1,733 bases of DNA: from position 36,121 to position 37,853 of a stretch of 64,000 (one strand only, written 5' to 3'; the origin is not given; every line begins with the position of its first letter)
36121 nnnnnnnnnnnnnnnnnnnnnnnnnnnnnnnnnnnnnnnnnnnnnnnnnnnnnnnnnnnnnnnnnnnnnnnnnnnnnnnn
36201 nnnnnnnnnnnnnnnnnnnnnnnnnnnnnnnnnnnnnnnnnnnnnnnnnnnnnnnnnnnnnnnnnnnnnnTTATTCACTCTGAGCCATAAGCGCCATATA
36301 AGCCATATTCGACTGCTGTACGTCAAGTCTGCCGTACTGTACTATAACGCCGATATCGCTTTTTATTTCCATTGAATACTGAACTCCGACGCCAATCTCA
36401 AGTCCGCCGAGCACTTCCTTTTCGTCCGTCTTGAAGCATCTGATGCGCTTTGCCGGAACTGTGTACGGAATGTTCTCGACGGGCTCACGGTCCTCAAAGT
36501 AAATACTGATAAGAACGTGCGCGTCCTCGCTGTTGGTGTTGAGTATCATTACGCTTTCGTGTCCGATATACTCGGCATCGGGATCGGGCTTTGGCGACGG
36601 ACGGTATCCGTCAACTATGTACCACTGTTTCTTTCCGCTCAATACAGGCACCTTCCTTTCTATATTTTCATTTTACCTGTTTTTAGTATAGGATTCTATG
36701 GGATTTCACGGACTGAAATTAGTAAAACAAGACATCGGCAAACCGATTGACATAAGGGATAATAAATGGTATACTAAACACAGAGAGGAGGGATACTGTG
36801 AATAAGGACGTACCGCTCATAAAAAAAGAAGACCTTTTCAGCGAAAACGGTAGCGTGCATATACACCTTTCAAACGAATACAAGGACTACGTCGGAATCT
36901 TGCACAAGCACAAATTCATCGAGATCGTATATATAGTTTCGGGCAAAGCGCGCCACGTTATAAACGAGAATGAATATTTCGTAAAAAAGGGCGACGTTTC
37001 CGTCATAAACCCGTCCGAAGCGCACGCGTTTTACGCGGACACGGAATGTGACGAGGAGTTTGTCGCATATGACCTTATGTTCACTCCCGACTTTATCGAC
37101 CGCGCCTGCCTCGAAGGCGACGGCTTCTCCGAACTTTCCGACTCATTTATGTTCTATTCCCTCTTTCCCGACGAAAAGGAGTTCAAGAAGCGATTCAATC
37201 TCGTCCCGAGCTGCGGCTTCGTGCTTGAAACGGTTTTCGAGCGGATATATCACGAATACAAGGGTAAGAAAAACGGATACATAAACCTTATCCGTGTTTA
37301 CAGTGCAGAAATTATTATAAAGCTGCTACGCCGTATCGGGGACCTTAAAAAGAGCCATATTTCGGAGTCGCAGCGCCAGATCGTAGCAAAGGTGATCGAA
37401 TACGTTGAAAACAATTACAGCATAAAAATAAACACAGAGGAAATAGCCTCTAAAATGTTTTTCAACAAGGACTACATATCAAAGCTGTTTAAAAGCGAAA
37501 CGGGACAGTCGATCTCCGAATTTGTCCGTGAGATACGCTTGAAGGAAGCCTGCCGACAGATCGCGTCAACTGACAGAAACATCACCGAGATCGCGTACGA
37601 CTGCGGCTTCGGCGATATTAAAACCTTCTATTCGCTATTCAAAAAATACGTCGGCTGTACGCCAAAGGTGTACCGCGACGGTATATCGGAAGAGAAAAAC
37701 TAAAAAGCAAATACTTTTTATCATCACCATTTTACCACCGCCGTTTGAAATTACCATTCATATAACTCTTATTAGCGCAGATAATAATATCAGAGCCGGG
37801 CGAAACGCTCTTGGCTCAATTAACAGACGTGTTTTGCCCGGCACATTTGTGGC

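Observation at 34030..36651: Second copy of the ASRT-like / M24 / amidohydrolase-superfamily module, reshuffled and under a divergent AraC regulator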

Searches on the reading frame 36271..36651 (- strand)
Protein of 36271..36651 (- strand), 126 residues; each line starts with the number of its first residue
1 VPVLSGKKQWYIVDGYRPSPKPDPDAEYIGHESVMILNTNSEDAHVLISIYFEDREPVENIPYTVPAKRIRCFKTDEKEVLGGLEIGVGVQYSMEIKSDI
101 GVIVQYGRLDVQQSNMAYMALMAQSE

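Call 4: search_protein_families(library=pfam, proteins=[window:36271-36651:-], max_evalue=0.01)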
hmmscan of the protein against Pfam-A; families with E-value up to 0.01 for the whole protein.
window:36271-36651:- (126 aa): 1 family
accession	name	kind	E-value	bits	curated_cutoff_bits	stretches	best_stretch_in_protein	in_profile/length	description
PF07100.16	ASRT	-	4.3e-34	117.5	25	1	6-123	2-117/119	Anabaena sensory rhodopsin transducer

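Call 5: search_protein_families(library=ncbifam, proteins=[window:36271-36651:-], max_evalue=0.01)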
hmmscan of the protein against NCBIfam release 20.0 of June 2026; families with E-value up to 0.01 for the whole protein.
window:36271-36651:- (126 aa): 0 families

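Call 11: search_solved_structures(query=window:36271-36651:-, max_evalue=0.01, show_alignments=3)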
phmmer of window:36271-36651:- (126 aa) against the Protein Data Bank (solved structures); distinct sequences matched with E-value up to 0.01: 3.
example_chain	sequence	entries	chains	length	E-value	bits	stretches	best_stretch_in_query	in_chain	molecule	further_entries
2ii7_A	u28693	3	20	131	4.5e-19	72.1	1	5-123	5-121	Anabaena sensory rhodopsin transducer protein | Sensory rhodopsin transducer protein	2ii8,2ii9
2iia_A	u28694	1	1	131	6e-19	71.7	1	6-123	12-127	Sensory rhodopsin transducer protein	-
1nc7_A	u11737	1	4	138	4.6e-10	43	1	4-120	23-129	hypothetical protein TM1070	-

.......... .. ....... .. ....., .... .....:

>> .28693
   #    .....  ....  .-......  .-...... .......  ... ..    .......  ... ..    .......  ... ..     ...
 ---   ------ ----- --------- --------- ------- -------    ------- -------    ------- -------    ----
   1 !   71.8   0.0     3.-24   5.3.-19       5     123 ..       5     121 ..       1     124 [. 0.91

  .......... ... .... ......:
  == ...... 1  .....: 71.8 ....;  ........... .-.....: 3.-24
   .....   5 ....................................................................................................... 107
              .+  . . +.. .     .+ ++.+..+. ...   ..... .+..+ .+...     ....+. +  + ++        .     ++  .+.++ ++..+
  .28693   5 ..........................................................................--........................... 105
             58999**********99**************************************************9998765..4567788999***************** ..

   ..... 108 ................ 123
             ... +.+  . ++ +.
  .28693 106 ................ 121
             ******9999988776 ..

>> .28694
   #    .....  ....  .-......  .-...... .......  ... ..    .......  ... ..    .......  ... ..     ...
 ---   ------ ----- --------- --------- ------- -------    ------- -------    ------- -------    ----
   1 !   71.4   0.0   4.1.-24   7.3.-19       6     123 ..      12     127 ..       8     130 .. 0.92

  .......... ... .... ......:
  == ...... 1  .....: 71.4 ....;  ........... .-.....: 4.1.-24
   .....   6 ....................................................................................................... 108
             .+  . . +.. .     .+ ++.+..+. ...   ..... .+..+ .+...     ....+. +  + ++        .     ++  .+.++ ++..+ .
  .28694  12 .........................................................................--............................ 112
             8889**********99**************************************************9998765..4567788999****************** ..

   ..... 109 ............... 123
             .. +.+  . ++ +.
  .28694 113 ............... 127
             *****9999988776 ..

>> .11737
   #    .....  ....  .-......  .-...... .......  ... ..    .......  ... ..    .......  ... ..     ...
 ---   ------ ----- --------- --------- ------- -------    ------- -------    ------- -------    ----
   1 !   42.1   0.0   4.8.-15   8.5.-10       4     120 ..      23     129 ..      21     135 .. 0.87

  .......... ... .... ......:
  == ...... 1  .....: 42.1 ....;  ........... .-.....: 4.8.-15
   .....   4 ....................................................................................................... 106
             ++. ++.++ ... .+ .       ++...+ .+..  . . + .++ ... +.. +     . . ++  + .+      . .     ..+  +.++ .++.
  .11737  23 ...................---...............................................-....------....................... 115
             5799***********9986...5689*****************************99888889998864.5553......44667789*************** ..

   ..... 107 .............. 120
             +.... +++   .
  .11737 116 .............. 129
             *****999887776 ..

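Call 14: find_encoding_contigs(protein=window:36271-36651:-, flank=10000, max_places=6)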
Protein window:36271-36651:- (126 aa): no gene with exactly this product is on record in the collection.

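Call 47: find_homologous_proteins(query=window:36271-36651:-, max_evalue=0.001)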
Query window:36271-36651:- (126 aa): 312 proteins with E <= 0.001 among 316 candidates; the best 120 are listed.
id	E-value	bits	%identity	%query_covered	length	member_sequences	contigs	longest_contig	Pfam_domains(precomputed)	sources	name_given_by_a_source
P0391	9.6e-72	257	92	98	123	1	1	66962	PF07100.17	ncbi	-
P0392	1.9e-71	256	93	98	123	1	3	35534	PF07100.17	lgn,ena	-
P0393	2.5e-70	252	90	98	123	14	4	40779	PF07100.17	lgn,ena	-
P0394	2.4e-69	249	89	98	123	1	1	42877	PF07100.17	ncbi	-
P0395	1.2e-68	247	89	98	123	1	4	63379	PF07100.17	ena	-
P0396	1.2e-68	247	89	98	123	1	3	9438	PF07100.17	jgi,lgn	jgi:hypothetical protein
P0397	1.4e-68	247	87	97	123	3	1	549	PF07100.17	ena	-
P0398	1.7e-68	246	89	98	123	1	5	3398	PF07100.17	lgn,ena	-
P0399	1.7e-68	246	89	98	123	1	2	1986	PF07100.17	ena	-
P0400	2.3e-68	246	89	98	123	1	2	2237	PF07100.17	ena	-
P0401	2.4e-68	246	88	98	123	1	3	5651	PF07100.17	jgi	-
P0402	2.7e-68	246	88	98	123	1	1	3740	PF07100.17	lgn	-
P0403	4.5e-68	245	89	98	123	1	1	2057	PF07100.17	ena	-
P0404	4.7e-68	245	88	98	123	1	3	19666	PF07100.17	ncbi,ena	-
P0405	6.3e-68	244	88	98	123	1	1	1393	PF07100.17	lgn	-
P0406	6.4e-68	244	88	98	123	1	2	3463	PF07100.17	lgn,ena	-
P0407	6.4e-68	244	88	98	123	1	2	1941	PF07100.17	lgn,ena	-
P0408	6.4e-68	244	89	98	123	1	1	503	PF07100.17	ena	-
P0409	8.9e-68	244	89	98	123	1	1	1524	PF07100.17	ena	-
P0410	1.1e-67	244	86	100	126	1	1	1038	PF07100.17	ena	-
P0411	1.7e-67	243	89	98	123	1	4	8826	PF07100.17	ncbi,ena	-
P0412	1.7e-67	243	88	98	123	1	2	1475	PF07100.17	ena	-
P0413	1.9e-67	243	86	98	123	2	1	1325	PF07100.17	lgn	-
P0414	2.3e-67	243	88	98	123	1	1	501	PF07100.17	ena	-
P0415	2.3e-67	243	88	98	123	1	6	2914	PF07100.17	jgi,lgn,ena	jgi:hypothetical protein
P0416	3.2e-67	242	88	98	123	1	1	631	PF07100.17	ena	-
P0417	3.3e-67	242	85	98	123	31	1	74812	PF07100.17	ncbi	-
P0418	4.6e-67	242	85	98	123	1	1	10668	PF07100.17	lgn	-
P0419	4.6e-67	242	88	98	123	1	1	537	PF07100.17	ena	-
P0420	4.6e-67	242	86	98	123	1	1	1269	PF07100.17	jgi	-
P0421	4.7e-67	242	86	98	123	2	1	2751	PF07100.17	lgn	-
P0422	4.8e-67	242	86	98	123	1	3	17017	PF07100.17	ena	-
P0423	6.4e-67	241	86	98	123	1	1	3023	PF07100.17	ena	-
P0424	8.6e-67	241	86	98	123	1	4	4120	PF07100.17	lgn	-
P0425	8.7e-67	241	87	98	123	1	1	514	PF07100.17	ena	-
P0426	9.5e-67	241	87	98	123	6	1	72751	PF07100.17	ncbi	-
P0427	9.9e-67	241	87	98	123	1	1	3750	PF07100.17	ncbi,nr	ncbi:MAG: hypothetical protein J6B55_07705 [Clostridia bacterium]|nr:hypothetical protein [Clostridi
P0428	1.0e-66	241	86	98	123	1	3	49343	PF07100.17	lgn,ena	-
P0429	1.2e-66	240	86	98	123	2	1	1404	PF07100.17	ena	-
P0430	1.3e-66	240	85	98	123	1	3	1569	PF07100.17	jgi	-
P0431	1.6e-66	240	86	98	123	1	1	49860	PF07100.17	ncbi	-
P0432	1.6e-66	240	86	98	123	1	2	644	PF07100.17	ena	-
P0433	2.2e-66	239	91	98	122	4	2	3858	PF07100.17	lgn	-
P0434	4.5e-66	238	86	98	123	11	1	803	PF07100.17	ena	-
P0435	4.5e-66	238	87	98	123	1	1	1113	PF07100.17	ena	-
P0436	5.2e-66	238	85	98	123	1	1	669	PF07100.17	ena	-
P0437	6.2e-66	238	85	98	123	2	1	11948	PF07100.17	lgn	-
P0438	6.3e-66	238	85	98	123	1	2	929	PF07100.17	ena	-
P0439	7.9e-66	238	90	98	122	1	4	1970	PF07100.17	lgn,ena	-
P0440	8.0e-66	238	90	98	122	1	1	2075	PF07100.17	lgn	-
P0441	8.3e-66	238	87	98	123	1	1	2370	PF07100.17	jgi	jgi:hypothetical protein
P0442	8.5e-66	238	86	100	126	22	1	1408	PF07100.17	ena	-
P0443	9.2e-66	237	89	98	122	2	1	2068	PF07100.17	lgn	-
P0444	1.1e-65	237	89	98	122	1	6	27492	PF07100.17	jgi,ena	-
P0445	1.3e-65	237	89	98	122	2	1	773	PF07100.17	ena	-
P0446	1.8e-65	237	85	98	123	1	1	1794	PF07100.17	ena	-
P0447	2.0e-65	236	85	98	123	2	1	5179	PF07100.17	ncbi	-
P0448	2.4e-65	236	85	98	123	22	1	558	PF07100.17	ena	-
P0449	2.9e-65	236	89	98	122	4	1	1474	PF07100.17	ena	-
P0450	4.5e-65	235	84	98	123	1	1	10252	PF07100.17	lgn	-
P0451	5.5e-65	235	84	98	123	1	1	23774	PF07100.17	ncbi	-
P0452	6.1e-65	235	84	98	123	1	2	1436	PF07100.17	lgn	-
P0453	6.9e-65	235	85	98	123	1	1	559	PF07100.17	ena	-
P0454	8.2e-65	234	82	98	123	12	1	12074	PF07100.17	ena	-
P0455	8.3e-65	234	83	98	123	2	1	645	PF07100.17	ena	-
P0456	8.8e-65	234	85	98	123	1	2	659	PF07100.17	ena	-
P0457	1.0e-64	234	88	98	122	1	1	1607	PF07100.17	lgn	-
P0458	1.1e-64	234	86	98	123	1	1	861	PF07100.17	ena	-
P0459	1.4e-64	234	80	98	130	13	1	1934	PF07100.17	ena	-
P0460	1.5e-64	234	85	98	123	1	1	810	PF07100.17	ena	-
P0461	1.6e-64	233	82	98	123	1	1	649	PF07100.17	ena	-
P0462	1.6e-64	233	85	98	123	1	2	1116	PF07100.17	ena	-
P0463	1.6e-64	233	85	98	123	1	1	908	PF07100.17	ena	-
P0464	1.6e-64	233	85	98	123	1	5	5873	PF07100.17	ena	-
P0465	1.7e-64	233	84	98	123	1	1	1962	PF07100.17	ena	-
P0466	2.1e-64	233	84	98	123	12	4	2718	PF07100.17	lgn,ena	-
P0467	2.1e-64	233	84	98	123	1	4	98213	PF07100.17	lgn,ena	-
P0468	2.2e-64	233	84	98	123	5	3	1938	PF07100.17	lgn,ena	-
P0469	2.9e-64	233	81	98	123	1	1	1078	PF07100.17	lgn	-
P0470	2.9e-64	233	82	98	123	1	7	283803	PF07100.17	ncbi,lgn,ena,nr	ncbi:MAG: hypothetical protein IJE10_04055 [Clostridia bacterium]|nr:hypothetical protein [Clostridi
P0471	3.0e-64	233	80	98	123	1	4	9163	PF07100.17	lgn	-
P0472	3.3e-64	232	81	98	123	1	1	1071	PF07100.17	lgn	-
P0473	3.6e-64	232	84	98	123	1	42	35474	PF07100.17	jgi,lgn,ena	jgi:hypothetical protein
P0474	3.6e-64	232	84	98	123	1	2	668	PF07100.17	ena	-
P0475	4.2e-64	232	83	98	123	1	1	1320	PF07100.17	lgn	-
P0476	4.3e-64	232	83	98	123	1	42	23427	PF07100.17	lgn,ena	-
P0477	4.3e-64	232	83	98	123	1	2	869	PF07100.17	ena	-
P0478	4.3e-64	232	84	98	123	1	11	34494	PF07100.17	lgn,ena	-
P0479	5.7e-64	232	81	98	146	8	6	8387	PF07100.17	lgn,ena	-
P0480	5.9e-64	232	82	98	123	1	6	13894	PF07100.17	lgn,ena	-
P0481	7.7e-64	231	83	98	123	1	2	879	PF07100.17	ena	-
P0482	7.8e-64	231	81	98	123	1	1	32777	PF07100.17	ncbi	-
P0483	8.2e-64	231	83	98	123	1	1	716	PF07100.17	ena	-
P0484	8.3e-64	231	83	98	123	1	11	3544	PF07100.17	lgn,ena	-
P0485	8.3e-64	231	83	98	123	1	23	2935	PF07100.17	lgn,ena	-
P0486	8.4e-64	231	84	98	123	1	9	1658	PF07100.17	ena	-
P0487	8.6e-64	231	81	98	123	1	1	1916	PF07100.17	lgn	-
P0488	8.6e-64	231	84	98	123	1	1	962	PF07100.17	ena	-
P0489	8.7e-64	231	82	97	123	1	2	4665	PF07100.17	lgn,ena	-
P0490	8.8e-64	231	83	98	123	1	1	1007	PF07100.17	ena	-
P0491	9.5e-64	231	83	98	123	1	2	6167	PF07100.17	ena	-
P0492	1.1e-63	231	82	98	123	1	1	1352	PF07100.17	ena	-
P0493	1.2e-63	231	83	98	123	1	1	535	PF07100.17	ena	-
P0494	1.3e-63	231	83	98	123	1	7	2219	PF07100.17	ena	-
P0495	1.4e-63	230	82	98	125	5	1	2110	PF07100.17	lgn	-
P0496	1.4e-63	230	88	98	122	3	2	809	PF07100.17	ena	-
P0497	1.7e-63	230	83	98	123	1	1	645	PF07100.17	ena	-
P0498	1.7e-63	230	83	98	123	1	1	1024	PF07100.17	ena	-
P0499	1.7e-63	230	83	98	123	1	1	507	PF07100.17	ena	-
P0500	1.8e-63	230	87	98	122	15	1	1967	PF07100.17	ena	-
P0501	1.8e-63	230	82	98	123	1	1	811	PF07100.17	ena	-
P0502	1.9e-63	230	83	98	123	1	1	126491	PF07100.17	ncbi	-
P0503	2.0e-63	230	82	98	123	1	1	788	PF07100.17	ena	-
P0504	2.2e-63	230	82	98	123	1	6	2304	PF07100.17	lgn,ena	-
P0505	2.2e-63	230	82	98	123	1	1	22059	PF07100.17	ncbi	-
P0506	2.3e-63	230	84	98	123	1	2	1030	PF07100.17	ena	-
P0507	2.7e-63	230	81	98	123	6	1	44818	PF07100.17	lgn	-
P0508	2.8e-63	229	84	98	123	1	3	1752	PF07100.17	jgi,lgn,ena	-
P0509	2.8e-63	229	85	98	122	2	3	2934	PF07100.17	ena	-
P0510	3.0e-63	229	81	98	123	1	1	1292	PF07100.17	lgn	-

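Call 48: find_encoding_contigs(protein=P0470, flank=8000, max_places=2)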
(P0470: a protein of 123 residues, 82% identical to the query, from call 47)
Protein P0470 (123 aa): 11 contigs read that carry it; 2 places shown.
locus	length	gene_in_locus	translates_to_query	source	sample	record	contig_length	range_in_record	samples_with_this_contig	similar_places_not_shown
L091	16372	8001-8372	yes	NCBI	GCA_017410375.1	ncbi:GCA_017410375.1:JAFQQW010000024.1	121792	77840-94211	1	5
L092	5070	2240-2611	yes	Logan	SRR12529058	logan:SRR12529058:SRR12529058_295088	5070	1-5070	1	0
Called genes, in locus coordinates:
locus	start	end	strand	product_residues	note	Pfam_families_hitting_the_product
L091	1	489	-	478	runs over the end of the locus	PF01842:ACT (faint), PF22629:ACT_AHAS_ss (faint), PF00753:Lactamase_B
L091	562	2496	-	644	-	PF16889:Hepar_II_III_N, PF07940:Hepar_II_III_C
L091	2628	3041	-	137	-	-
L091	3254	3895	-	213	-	PF00300:His_Phos_1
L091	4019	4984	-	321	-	PF01081:Aldolase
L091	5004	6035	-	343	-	PF00294:PfkB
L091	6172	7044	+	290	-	PF02311:AraC_binding, PF00165:HTH_AraC (weak), PF12833:HTH_18, PF00165:HTH_AraC (weak)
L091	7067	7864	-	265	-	PF00165:HTH_AraC (weak), PF12833:HTH_18, PF00165:HTH_AraC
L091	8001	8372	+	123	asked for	PF07100:ASRT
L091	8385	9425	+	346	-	PF02126:PTE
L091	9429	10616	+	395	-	PF01321:Creatinase_N (weak), PF00557:Peptidase_M24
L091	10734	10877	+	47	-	PF13165:SCIFF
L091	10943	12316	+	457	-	PF13353:Fer4_12, PF04055:Radical_SAM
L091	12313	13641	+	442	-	PF01276:OKR_DC_1, PF05889:SepSecS (weak), PF03711:OKR_DC_1_C (weak)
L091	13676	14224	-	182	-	-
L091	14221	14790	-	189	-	PF02545:Maf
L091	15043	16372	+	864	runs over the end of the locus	PF00690:Cation_ATPase_N, PF00122:E1-E2_ATPase, PF00702:Hydrolase, PF13246:Cation_ATPase, PF08282:Hydrolase_3 (faint), PF00689:Cation_ATPase_C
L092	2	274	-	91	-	?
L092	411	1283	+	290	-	PF02311:AraC_binding, PF00165:HTH_AraC (weak), PF12833:HTH_18, PF00165:HTH_AraC (weak)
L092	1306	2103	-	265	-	PF00165:HTH_AraC (weak), PF12833:HTH_18, PF00165:HTH_AraC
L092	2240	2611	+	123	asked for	PF07100:ASRT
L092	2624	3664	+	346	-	PF02126:PTE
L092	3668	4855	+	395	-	PF01321:Creatinase_N (weak), PF00557:Peptidase_M24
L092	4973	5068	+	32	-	?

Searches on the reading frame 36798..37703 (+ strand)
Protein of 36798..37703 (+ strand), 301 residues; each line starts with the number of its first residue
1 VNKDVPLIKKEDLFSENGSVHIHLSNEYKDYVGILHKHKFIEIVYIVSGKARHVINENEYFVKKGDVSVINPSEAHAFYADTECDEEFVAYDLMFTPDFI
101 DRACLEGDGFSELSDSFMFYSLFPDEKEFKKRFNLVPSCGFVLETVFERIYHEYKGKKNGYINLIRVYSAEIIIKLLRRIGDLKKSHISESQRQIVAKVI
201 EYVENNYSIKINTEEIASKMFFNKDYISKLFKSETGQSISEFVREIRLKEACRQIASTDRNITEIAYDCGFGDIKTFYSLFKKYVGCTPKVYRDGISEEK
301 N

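Call 4: search_protein_families(library=pfam, proteins=[window:36798-37703:+], max_evalue=0.01)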
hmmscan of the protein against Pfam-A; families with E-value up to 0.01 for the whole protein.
window:36798-37703:+ (301 aa): 4 families
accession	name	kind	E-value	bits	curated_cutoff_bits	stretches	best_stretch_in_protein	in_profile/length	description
PF12833.13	HTH_18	-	1.9e-22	79.8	33.6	1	217-294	2-79/80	Helix-turn-helix domain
PF00165.29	HTH_AraC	-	6.6e-15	55.3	26.6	2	256-293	2-41/42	Bacterial regulatory helix-turn-helix proteins, AraC family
PF02311.25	AraC_binding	-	9.8e-12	45.2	21.1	1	24-107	7-88/135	AraC-like ligand binding domain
PF07883.17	Cupin_2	-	6.7e-08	32.6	27.2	1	35-82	13-60/70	Cupin domain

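Call 5: search_protein_families(library=ncbifam, proteins=[window:36798-37703:+], max_evalue=0.01)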
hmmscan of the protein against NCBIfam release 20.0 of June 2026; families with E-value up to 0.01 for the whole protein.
window:36798-37703:+ (301 aa): 34 families (the best 25 are shown)
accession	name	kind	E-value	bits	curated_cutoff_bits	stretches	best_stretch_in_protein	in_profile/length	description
NF010028.0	PRK13503.1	equivalog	3.4e-25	89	288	2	173-297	150-274/278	HTH-type transcriptional activator RhaS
NF047455.1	TF_Staph_AryK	equivalog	7.5e-25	87.3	850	1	35-298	17-261/759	transcriptional regulator AryK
NF010026.0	PRK13501.1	equivalog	5.1e-22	78.4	363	1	7-294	7-276/290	HTH-type transcriptional activator RhaR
NF010025.2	PRK13500.1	equivalog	3.1e-20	72.9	525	1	7-294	6-276/282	HTH-type transcriptional activator RhaR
NF007693.0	PRK10371.1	equivalog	5.1e-20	71.9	253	1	182-295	186-299/309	transcriptional regulator MelR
TIGR04094.1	adjacent_YSIRK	equivalog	4e-19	68.8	200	1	187-293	278-383/383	YSIRK-targeted surface antigen transcriptional regulator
NF007860.0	PRK10572.1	equivalog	8.4e-19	67.5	208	1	47-299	56-288/292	arabinose operon transcriptional regulator AraC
TIGR02297.1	HpaA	equivalog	3.6e-18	65.8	274.65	1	36-294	39-286/287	4-hydroxyphenylacetate catabolism regulatory protein HpaA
NF047788.1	TransRegPocR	equivalog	2.9e-17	62.9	500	1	177-300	172-295/296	transcriptional regulator PocR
NF010027.0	PRK13502.1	equivalog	3.6e-17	62.7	384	2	146-294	129-276/282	HTH-type transcriptional activator RhaR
NF007584.0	PRK10219.1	equivalog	2.6e-16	59.9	174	1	192-294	3-105/107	superoxide response transcriptional regulator SoxS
NF012144.2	ramA_TF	equivalog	6.7e-15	55.5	180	1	193-294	4-105/108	RamA family antibiotic efflux transcriptional regulator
NF049932.1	TranspRegBtr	equivalog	1.4e-13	50.2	900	1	183-292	154-262/531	bacillibactin transport transcriptional regulator Btr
NF007243.0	PRK09685.1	equivalog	5.4e-13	49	199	1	174-295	179-301/303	transcriptional regulator FeaR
NF012228.1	RobA_TF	equivalog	1.7e-12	47.4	380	1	192-294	1-103/286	MDR efflux pump AcrAB transcriptional activator RobA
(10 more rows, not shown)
